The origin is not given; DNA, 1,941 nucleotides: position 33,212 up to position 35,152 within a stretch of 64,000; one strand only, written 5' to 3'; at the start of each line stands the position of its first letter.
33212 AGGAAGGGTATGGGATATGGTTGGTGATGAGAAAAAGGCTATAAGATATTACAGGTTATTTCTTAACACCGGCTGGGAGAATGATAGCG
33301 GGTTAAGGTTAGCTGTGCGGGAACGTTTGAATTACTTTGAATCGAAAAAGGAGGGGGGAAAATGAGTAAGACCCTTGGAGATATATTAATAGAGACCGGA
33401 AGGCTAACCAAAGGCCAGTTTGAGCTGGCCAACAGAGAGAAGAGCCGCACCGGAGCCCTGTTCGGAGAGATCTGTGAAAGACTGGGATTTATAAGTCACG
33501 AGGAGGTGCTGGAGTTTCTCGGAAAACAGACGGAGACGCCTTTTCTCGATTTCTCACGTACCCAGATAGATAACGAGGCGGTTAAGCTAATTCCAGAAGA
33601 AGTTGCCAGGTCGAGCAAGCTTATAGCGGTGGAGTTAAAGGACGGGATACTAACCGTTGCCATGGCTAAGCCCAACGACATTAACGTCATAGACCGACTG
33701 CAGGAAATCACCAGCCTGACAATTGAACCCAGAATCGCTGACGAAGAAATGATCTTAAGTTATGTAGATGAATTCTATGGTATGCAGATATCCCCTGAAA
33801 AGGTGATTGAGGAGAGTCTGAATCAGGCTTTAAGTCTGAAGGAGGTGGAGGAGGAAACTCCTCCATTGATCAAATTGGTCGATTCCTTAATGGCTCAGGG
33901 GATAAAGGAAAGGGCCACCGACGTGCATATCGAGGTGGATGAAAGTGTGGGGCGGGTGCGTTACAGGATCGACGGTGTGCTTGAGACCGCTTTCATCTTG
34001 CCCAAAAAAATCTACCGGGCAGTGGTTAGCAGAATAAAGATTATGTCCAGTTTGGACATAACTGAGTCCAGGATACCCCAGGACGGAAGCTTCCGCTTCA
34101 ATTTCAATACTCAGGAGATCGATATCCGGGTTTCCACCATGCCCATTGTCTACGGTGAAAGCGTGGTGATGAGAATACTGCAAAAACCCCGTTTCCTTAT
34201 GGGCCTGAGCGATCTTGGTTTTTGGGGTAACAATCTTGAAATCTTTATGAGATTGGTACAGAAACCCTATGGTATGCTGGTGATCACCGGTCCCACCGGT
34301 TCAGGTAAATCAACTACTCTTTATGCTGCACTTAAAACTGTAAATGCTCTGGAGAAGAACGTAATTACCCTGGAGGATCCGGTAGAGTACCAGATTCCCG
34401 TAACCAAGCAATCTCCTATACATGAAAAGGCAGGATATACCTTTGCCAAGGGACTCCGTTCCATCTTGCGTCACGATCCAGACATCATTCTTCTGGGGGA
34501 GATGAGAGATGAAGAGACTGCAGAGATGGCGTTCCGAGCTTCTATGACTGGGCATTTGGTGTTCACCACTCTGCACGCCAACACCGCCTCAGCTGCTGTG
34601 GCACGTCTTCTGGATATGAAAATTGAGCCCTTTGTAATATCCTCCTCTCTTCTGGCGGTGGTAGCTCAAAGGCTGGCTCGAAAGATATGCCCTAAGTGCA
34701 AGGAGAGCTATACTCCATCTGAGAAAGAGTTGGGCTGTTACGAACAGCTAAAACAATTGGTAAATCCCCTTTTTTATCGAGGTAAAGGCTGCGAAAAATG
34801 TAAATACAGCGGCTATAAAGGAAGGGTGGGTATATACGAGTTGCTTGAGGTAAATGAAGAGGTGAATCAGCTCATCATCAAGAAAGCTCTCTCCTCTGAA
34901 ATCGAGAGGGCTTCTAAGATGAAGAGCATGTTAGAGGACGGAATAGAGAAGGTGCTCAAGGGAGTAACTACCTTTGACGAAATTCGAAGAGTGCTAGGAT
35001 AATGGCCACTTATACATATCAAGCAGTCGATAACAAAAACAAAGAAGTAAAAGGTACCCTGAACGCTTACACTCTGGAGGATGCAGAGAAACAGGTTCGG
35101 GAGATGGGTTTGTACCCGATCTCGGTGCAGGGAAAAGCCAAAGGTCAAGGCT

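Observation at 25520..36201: Complete MSHA-type type IV pilus cluster with pilins placed upstream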

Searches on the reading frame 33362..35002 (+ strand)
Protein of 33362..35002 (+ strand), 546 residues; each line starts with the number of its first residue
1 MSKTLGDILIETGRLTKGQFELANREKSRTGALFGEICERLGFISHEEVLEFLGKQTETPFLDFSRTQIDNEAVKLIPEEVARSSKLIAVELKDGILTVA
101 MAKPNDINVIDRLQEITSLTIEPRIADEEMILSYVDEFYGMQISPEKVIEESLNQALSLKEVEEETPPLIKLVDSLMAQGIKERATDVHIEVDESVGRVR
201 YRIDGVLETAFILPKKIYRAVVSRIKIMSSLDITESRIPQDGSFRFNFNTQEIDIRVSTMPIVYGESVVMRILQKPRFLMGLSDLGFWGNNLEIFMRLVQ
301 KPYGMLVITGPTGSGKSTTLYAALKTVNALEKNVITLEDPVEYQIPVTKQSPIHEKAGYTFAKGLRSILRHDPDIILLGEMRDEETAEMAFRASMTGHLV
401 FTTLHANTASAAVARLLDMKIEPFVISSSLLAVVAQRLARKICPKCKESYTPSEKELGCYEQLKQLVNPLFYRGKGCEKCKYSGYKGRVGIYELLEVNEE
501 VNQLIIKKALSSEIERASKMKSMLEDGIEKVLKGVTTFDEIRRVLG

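Call 4: search_protein_families(library=pfam, proteins=[window:33362-35002:+], max_evalue=0.01)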
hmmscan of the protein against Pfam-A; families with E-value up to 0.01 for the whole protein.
window:33362-35002:+ (546 aa): 7 families
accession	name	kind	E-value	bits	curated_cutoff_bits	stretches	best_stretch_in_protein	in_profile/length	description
PF00437.27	T2SSE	-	1.3e-125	419.3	24.9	1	164-543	3-370/370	Type II/IV secretion system protein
PF05157.20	MshEN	-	9.5e-17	61.2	23.1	1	59-143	3-88/90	MshEN domain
PF25199.1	nSTAND_NTPase5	-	0.0012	19.1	34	1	298-340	36-79/145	Novel STAND NTPase 5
PF13555.12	AAA_29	-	0.0013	18.9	27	1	301-322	20-41/61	P-loop containing region of AAA domain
PF13401.12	AAA_22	-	0.0018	19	27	1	303-338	5-40/130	AAA domain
PF13191.12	AAA_16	-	0.0045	17.9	32.6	0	302-351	24-64/167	AAA ATPase domain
PF13604.12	AAA_30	-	0.0049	17.1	27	1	295-336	10-51/191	AAA domain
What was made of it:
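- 33362..35002 (+): Extension ATPase of the GspE/PilB/MshE family with an N-terminal MshEN domain. T2SSE 419 bits and MshEN 61 bits (call 4).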

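Call 5: search_protein_families(library=ncbifam, proteins=[window:33362-35002:+], max_evalue=0.01)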
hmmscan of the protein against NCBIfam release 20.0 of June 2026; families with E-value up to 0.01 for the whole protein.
window:33362-35002:+ (546 aa): 24 families
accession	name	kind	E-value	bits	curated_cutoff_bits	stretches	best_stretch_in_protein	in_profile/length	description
TIGR02533.1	type_II_gspE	equivalog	2e-156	521.5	630.25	1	75-544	2-485/486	type II secretion system ATPase GspE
TIGR02538.1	type_IV_pilB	equivalog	1.4e-155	519.1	675.65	1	5-544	2-561/564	type IV-A pilus assembly ATPase PilB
NF053534.1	T4PilAsmATPsTfpB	equivalog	1.9e-125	419.5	850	1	45-545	64-582/584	type IV pilus assembly ATPase TfpB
NF007755.0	PRK10436.1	equivalog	1.4e-121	406.4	617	1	82-546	14-460/465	type II secretion system protein GspE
NF041000.1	ATPase_ComGA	equivalog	4.8e-75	252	300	1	175-439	2-265/267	competence type IV pilus ATPase ComGA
TIGR01420.1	pilT_fam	subfamily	1.9e-50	172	319.1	1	174-441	3-270/343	PilT/PilU family type 4a pilus ATPase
TIGR02525.1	plasmid_TraJ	equivalog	5.3e-24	84.9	368.3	1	294-420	141-273/372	plasmid transfer ATPase TraJ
TIGR02524.1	dot_icm_DotB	equivalog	1.5e-18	67.2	463.3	1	303-417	134-257/358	Dot/Icm type IV secretion system ATPase DotB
NF058587.1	archaellum_moto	equivalog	1.5e-16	60.3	550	1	282-421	254-398/527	archaellum flagellar ATPase motor FlaI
TIGR02788.1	VirB11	equivalog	8.2e-16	57.9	249.95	1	291-421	132-267/308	P-type DNA transfer ATPase VirB11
TIGR02782.1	TrbB_P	equivalog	2.3e-15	56.7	304.55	1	306-418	139-254/303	P-type conjugative transfer ATPase TrbB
NF010407.0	PRK13833.1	subfamily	1.5e-13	50.9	499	1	306-421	147-264/323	conjugal transfer protein TrbB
TIGR03819.1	heli_sec_ATPase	hypoth_equivalog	6.8e-12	45.2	373.15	1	266-417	140-298/340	TadA family conjugal transfer-associated ATPase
NF010469.0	PRK13894.1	subfamily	1.4e-11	44.3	508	1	293-417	140-265/320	conjugal transfer ATPase TrbB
NF053672.1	bindosome_BasE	exception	1.5e-09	37.1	1000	1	302-417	269-389/512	bindosome assembly system ATPase subunit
NF053729.1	c-di-GMP_motif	domain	6.1e-09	35.5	38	1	5-56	2-53/53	cyclic di-GMP-binding domain-containing protein, MshE-related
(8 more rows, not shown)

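Call 14: find_related_loci(query=window:33362-35002:+, collection=genome_contigs, flank=10000)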
Query window:33362-35002:+ (546 aa) in genome_contigs; peptide patterns used: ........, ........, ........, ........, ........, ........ (x = any residue, [..] = any of these).
60 stretches matched a pattern; 11 encode a relative of the query (tblastn E <= 1e-3); 11 distinct loci.
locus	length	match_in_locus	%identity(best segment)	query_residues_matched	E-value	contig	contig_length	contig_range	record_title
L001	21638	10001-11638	80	1-546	0e+0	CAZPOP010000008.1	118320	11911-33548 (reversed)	MAG TPA_asm: uncultured Ignavibacteria bacterium isolate SRP214966_co5_260 genome assembly, contig: NODE_29_length_11832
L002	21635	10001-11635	65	1-546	0e+0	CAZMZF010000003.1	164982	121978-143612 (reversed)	MAG TPA_asm: uncultured Ignavibacteria bacterium isolate binchicken_co376_191 genome assembly, contig: NODE_28_length_16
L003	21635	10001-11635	64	1-546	0e+0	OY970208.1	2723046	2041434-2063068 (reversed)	MAG: uncultured candidate division Zixibacteria bacterium isolate MFD04408.bin.1.44 genome assembly, chromosome: 1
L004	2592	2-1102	95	180-546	0e+0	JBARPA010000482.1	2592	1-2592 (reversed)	MAG: Candidatus Zixiibacteriota bacterium isolate MFD13423_ilm_asm_bin54 k127_117620, whole genome shotgun sequence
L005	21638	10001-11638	62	1-546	0e+0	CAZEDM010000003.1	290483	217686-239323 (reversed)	MAG TPA_asm: uncultured Ignavibacteria bacterium isolate SRP323688_co1_186 genome assembly, contig: NODE_52_length_29048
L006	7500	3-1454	65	63-546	0e+0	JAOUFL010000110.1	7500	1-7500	MAG: Candidatus Zixiibacteriota bacterium isolate 4_1_July_SF_Bin42 4_1_July_SF_Bin42_scaffold_5323_c1, whole genome sho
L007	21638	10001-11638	79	1-546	0e+0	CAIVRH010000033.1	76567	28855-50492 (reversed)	uncultured candidate division Zixibacteria bacterium isolate AM-sed-core3-D1_bin-832 genome assembly, contig: bin-832:33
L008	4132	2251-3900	44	3-545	6e-148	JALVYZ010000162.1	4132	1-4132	MAG: bacterium isolate T10_maxbin2_scaf2bin.187 T10_NODE_17161_length_4132_cov_19.318851, whole genome shotgun sequence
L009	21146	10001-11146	48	164-544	1e-124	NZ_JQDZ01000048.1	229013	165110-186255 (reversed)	Thalassotalea sp. ND16A ctg25, whole genome shotgun sequence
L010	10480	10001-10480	95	1-160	8e-94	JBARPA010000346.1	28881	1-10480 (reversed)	MAG: Candidatus Zixiibacteriota bacterium isolate MFD13423_ilm_asm_bin54 k127_394426, whole genome shotgun sequence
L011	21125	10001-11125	39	170-542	8e-88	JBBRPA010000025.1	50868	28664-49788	MAG: Chthoniobacterales bacterium isolate La1_metabat2.366 LA1C_B2.366_k141_3748434L_50868_cov_37.9898, whole genome sho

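Call 29: search_solved_structures(query=window:33362-35002:+, max_evalue=0.001)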
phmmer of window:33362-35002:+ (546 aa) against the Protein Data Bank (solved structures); distinct sequences matched with E-value up to 0.001: 37.
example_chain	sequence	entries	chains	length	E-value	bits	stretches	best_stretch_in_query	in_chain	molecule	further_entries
6f8l_G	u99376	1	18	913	1e-124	420.5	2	2-541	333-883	Type IV pilus assembly protein PilF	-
5zfr_A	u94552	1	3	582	1.2e-124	420.3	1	3-544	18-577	Type IV pilus biogenesis ATPase PilB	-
6olj_C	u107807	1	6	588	4.3e-124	418.5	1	3-544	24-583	Type IV pilus biogenesis ATPase PilB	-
5tsg_B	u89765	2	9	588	9.7e-124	417.3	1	3-544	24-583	Type IV pilus biogenesis ATPase PilB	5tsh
3jc8_Ba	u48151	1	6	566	5.6e-118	398.3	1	1-541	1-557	Type IV-A pilus assembly ATPase PilB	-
4kss_A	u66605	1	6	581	5.4e-116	391.7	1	151-544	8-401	Type II secretion system protein E, hemolysin-coregulated protein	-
4ksr_A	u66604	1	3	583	5.5e-116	391.7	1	151-544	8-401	Type II secretion system protein E, Hemolysin-coregulated protein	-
1p9r_A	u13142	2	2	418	5.5e-116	391.7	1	151-543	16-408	General secretion pathway protein E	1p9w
4pht_A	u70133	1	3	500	1.5e-115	390.3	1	150-544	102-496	General secretory pathway protein E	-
5oiu_A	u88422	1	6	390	3.9e-103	349.3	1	171-541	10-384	Type IV pilus assembly protein PilF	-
5it5_F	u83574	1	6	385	5.7e-103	348.8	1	171-541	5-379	ATP binding motif-containing protein PilF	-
6ejf_A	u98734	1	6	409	7.1e-103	348.5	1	171-541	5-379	Type IV pilus assembly protein PilF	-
8dze_A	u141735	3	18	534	2.7e-37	132.1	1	168-506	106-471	BfpD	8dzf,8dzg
2ewv_A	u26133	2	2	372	9.5e-32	113.9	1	169-442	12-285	twitching motility protein PilT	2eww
2gsz_A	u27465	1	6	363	2.8e-31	112.3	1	177-442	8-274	twitching motility protein PilT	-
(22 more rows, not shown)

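Call 57: search_dna_similar(query=window:33362-35002:+, collection=plasmids, mode=protein, max_rows=60)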
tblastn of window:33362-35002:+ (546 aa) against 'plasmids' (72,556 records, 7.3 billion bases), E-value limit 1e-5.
The search stops at 5000 records and this limit was reached: more records match than are counted here, and every count below describes the 5000 best-scoring records only.
Records with a match: at least 5000; places in all: 7718; records where one place covers at least 80% of the query: 101.
Best place of each record, by identity: <60% 5000.
By first word of the organism name: Escherichia 2258; Salmonella 528; Klebsiella 396; Pseudomonas 240; Acinetobacter 163; Vibrio 147; Shigella 144; Ralstonia 122; Serratia 106; Agrobacterium 95; and 172 more.
By predicted mobility (MOB-suite, as given by PLSDB): conjugative 3236; non-mobilizable 1145; mobilizable 619.
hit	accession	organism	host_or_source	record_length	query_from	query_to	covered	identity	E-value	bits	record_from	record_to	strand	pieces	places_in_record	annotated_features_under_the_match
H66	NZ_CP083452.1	Comamonas odontotermitis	cell culture,cucumber rhizosphere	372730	5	544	99%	40.7%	5e-123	405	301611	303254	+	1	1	gspE: type II secretion system ATPase GspE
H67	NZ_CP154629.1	Acetoanaerobium noterae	cell culture,Sludge of a digestion ...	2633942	5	544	99%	39.3%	2e-125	412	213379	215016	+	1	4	none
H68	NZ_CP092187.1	Deinococcus sp. KNUC1210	Setaria viridis,cell ...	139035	5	541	98%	38.8%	3e-110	368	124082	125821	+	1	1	ATPase, T2SS/T4P/T4SS family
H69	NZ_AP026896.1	Aeromonas caviae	Microbe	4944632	5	544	99%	37.7%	3e-112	374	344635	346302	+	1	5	none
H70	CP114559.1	Candidatus Manganitrophus sp.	activated carbon metagenome,metagenomic ...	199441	5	544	99%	37.2%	9e-109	364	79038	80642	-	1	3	ATPase, T2SS/T4P/T4SS family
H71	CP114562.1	Candidatus Manganitrophus sp.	activated carbon metagenome,metagenomic ...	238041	5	544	99%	37.2%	9e-109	364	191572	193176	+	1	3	ATPase, T2SS/T4P/T4SS family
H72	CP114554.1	Candidatus Manganitrophus sp.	activated carbon metagenome,metagenomic ...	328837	5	544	99%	37.2%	9e-109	364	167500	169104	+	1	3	ATPase, T2SS/T4P/T4SS family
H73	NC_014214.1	Allomeiothermus silvanus DSM 9946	hot spring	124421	3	541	99%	37.1%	3e-97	331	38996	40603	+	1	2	GspE/PulE family protein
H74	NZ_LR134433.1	Legionella adelaidensis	environmental,Cooling tower water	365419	1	546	100%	36.3%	2e-108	363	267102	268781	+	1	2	GspE/PulE family protein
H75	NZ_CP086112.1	Skermanella rosea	single cell,hydrocarbon-contaminated ...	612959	7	544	99%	36.4%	1e-101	343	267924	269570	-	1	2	ATPase, T2SS/T4P/T4SS family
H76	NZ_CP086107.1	Skermanella mucosa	single cell,crude oil contaminated ...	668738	7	544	99%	36.4%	2e-101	343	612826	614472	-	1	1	ATPase, T2SS/T4P/T4SS family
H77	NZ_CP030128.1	Indioceanicola profundi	sediment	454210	3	544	99%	35.4%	2e-101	343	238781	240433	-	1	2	ATPase, T2SS/T4P/T4SS family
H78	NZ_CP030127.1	Indioceanicola profundi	sediment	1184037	5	544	99%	35.1%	1e-93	320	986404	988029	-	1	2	none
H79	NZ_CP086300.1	Burkholderia ambifaria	cell culture,agricultural soil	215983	45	544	92%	37.8%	1e-95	326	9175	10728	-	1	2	GspE/PulE family protein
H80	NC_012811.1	Methylorubrum extorquens AM1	-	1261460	7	546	99%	35.0%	1e-90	311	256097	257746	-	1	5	none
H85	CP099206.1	Escherichia coli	culture,Pooled soil sample collected ...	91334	77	544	86%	39.7%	2e-103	348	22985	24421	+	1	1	gspE: type II secretion system ATPase GspE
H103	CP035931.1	Acinetobacter baumannii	Homo sapiens,blood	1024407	60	544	89%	36.6%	5e-93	318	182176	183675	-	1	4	pilB: type IV-A pilus assembly ATPase PilB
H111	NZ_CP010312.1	Geoalkalibacter subterraneus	-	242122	5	544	99%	32.3%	4e-86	298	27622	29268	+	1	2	GspE/PulE family protein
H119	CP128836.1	Rossellomorea sp. AcN35-11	-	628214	1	541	99%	32.2%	2e-92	414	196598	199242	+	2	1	GspE/PulE family protein | PilT/PilU family type 4a pilus ATPase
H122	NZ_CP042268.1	Pseudomonas aeruginosa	Homo sapiens,sputum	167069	163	544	70%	45.1%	1e-105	355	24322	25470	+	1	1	xcpR: GspE family T2SS ATPase variant XcpR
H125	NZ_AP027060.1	Haliovirga abyssi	-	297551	151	544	72%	43.6%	5e-93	318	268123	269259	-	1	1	GspE/PulE family protein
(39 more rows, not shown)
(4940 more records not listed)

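Call 59: get_annotated_region(hit=H69, flank=14000)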
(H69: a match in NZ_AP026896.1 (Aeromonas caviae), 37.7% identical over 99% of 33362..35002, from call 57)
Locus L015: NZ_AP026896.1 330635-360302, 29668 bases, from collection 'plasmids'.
description: Aeromonas caviae strain KAM479 plasmid pKAM479_3, complete sequence
organism: Aeromonas caviae (NCBI taxid 648)
taxonomy: Bacteria; Pseudomonadota; Gammaproteobacteria; Aeromonadales; Aeromonadaceae; Aeromonas; Aeromonas caviae
host: -; source: Microbe; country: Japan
typing (MOB-suite, as given by PLSDB): non-mobilizable
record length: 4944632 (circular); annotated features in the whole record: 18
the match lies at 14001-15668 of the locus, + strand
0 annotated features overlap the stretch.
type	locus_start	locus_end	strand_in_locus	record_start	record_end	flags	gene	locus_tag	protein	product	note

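Call 63: get_annotated_region(hit=H74, flank=9000)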
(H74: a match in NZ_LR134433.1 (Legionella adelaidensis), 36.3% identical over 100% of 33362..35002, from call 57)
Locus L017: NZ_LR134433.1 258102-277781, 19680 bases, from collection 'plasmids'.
description: Legionella adelaidensis strain NCTC12735 plasmid 24, complete sequence
organism: Legionella adelaidensis (NCBI taxid 45056)
taxonomy: Bacteria; Pseudomonadota; Gammaproteobacteria; Legionellales; Legionellaceae; Legionella; Legionella adelaidensis
host: -; source: environmental,Cooling tower water; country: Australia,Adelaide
typing (MOB-suite, as given by PLSDB): mobilizable; relaxase MOBH
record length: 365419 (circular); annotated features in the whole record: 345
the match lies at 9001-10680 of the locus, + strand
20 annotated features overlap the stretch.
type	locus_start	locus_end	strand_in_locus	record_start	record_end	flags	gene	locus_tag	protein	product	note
CDS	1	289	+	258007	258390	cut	-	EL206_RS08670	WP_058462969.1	type II secretion system protein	-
CDS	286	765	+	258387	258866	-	-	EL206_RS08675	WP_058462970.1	competence type IV pilus minor pilin ComGF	-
CDS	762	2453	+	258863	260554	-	-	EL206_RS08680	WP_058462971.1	type II secretion system protein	-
CDS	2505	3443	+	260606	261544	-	-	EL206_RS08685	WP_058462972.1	hypothetical protein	-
CDS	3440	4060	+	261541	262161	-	-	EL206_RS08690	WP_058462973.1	PilN domain-containing protein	-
CDS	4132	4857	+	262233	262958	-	-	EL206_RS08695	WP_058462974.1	hypothetical protein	-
CDS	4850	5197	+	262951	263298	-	-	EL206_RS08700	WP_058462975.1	hypothetical protein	-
CDS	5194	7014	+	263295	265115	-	mshL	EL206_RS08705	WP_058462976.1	pilus (MSHA type) biogenesis protein MshL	GO:0009306 - protein secretion [Evidence IEA]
CDS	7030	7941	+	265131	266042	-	-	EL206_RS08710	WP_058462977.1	AAA family ATPase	-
CDS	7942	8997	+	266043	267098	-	-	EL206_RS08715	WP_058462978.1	hypothetical protein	-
CDS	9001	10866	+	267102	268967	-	-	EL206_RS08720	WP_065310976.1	GspE/PulE family protein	GO:0009306 - protein secretion [Evidence IEA]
CDS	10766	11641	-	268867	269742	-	-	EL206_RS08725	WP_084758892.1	cytochrome c oxidase subunit 3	-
CDS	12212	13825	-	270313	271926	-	ctaD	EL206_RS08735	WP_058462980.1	cytochrome c oxidase subunit I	-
CDS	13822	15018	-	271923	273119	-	coxB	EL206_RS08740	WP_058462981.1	cytochrome c oxidase subunit II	-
CDS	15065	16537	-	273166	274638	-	-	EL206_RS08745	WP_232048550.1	c-type cytochrome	-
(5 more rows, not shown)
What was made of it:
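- Closest known: Legionella adelaidensis mshL locus. Same: They are followed by PilM-like, PilN, two small hypothetical proteins, PGAP-named mshL, an AAA ATPase, a hypothetical (TPR-position) protein and a GspE/PulE ATPase (call 63).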

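Call 64: get_annotated_region(hit=H103, flank=600)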
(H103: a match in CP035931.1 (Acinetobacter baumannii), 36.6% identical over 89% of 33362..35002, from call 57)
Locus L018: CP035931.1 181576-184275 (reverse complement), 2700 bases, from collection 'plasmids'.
description: Acinetobacter baumannii strain VB31459 plasmid unnamed1, complete sequence
organism: Acinetobacter baumannii (NCBI taxid 470)
taxonomy: Bacteria; Pseudomonadota; Gammaproteobacteria; Moraxellales; Moraxellaceae; Acinetobacter; Acinetobacter baumannii
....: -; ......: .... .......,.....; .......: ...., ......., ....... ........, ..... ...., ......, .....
typing (MOB-suite, as given by PLSDB): non-mobilizable; replicon rep_cluster_1254
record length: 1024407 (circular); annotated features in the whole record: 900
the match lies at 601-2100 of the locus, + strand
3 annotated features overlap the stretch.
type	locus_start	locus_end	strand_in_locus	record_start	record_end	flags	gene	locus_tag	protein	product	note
CDS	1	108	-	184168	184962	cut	-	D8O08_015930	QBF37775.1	triose-phosphate isomerase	-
CDS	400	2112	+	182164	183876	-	pilB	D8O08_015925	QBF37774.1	type IV-A pilus assembly ATPase PilB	-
CDS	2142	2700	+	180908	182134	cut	-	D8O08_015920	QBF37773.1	type II secretion system F family protein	-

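Call 65: get_annotated_region(hit=H85, flank=600)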
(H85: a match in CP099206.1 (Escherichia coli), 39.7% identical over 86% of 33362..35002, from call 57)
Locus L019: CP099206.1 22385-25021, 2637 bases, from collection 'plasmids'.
description: Escherichia coli strain RHB17-SO-C08 plasmid unnamed1, complete sequence
organism: Escherichia coli (NCBI taxid 562)
taxonomy: Bacteria; Pseudomonadota; Gammaproteobacteria; Enterobacterales; Enterobacteriaceae; Escherichia; Escherichia coli
host: -; source: culture,Pooled soil sample collected from floor of pig farm; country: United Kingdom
typing (MOB-suite, as given by PLSDB): conjugative; replicon IncFIA,IncFIB,IncFIC,rep_cluster_2244; relaxase MOBF; mating-pair formation MPF_F
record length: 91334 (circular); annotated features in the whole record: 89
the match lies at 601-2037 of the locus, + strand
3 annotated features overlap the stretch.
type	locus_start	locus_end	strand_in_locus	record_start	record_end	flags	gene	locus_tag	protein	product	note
CDS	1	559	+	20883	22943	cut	gspD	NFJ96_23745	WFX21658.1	type II secretion system secretin GspD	-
CDS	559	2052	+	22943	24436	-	gspE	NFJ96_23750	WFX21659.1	type II secretion system ATPase GspE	-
CDS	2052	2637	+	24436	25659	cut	gspF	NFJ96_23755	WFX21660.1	type II secretion system inner membrane protein GspF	-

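Call 66: get_annotated_region(hit=H122, flank=900)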
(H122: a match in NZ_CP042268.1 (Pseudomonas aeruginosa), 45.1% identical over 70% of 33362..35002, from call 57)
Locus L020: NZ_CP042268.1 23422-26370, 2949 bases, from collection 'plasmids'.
description: Pseudomonas aeruginosa strain HOU1 plasmid pHOU1-1, complete sequence
organism: Pseudomonas aeruginosa (NCBI taxid 287)
taxonomy: Bacteria; Pseudomonadota; Gammaproteobacteria; Pseudomonadales; Pseudomonadaceae; Pseudomonas; Pseudomonas aeruginosa
host: -; source: Homo sapiens,sputum; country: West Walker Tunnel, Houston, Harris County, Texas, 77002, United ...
typing (MOB-suite, as given by PLSDB): non-mobilizable
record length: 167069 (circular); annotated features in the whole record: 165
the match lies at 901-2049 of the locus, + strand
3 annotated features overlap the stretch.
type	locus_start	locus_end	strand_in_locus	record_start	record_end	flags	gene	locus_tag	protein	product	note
CDS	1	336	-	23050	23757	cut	xcpP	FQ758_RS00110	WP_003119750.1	type II secretion system protein N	-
CDS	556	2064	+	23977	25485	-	xcpR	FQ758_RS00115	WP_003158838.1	GspE family T2SS ATPase variant XcpR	-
CDS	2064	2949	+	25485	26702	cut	xcpS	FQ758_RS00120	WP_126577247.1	GspF family T2SS innner membrane protein variant XcpS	-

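Call 67: get_annotated_region(hit=H66, flank=600)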
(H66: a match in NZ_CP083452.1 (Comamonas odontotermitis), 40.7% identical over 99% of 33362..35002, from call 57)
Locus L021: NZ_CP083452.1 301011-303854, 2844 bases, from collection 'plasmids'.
description: Comamonas odontotermitis strain WLL plasmid unnamed1, complete sequence
organism: Comamonas odontotermitis (NCBI taxid 379895)
taxonomy: Bacteria; Pseudomonadota; Betaproteobacteria; Burkholderiales; Comamonadaceae; Comamonas; Comamonas odontotermitis
host: -; source: cell culture,cucumber rhizosphere; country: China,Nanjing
typing (MOB-suite, as given by PLSDB): non-mobilizable
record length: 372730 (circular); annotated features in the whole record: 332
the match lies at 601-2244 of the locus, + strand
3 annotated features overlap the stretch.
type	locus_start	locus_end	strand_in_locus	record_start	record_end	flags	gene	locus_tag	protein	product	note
CDS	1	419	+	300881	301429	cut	rfbC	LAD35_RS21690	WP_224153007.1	dTDP-4-dehydrorhamnose 3,5-epimerase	GO:0019305 - dTDP-rhamnose biosynthetic process [Evidence IEA]; GO:0009243 - O antigen biosynthetic process [Evidence ...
CDS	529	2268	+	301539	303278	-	gspE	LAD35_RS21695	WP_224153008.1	type II secretion system ATPase GspE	GO:0015628 - protein secretion by the type II secretion system [Evidence IEA]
CDS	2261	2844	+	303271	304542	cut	-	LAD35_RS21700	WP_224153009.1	type II secretion system F family protein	-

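Call 68: get_annotated_region(hit=H119, flank=600)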
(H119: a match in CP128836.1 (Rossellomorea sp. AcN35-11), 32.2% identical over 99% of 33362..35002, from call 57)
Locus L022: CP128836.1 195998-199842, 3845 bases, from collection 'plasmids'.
description: Rossellomorea sp. AcN35-11 plasmid unnamed, complete sequence
organism: Rossellomorea sp. AcN35-11 (NCBI taxid 3055076)
taxonomy: Bacteria; Bacillota; Bacilli; Bacillales; Bacillaceae; Rossellomorea; Rossellomorea sp. AcN35-11
host: -; source: -; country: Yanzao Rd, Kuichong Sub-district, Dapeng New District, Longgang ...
typing (MOB-suite, as given by PLSDB): non-mobilizable
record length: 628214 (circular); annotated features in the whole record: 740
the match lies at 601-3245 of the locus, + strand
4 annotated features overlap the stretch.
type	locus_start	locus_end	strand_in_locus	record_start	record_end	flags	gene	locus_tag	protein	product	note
CDS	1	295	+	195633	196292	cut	-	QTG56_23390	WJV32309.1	YkyA family protein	-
CDS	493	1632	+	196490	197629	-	-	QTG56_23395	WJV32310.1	PilT/PilU family type 4a pilus ATPase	-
CDS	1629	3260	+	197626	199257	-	-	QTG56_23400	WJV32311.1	GspE/PulE family protein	-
CDS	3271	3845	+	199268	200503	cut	-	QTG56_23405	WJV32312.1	type II secretion system F family protein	-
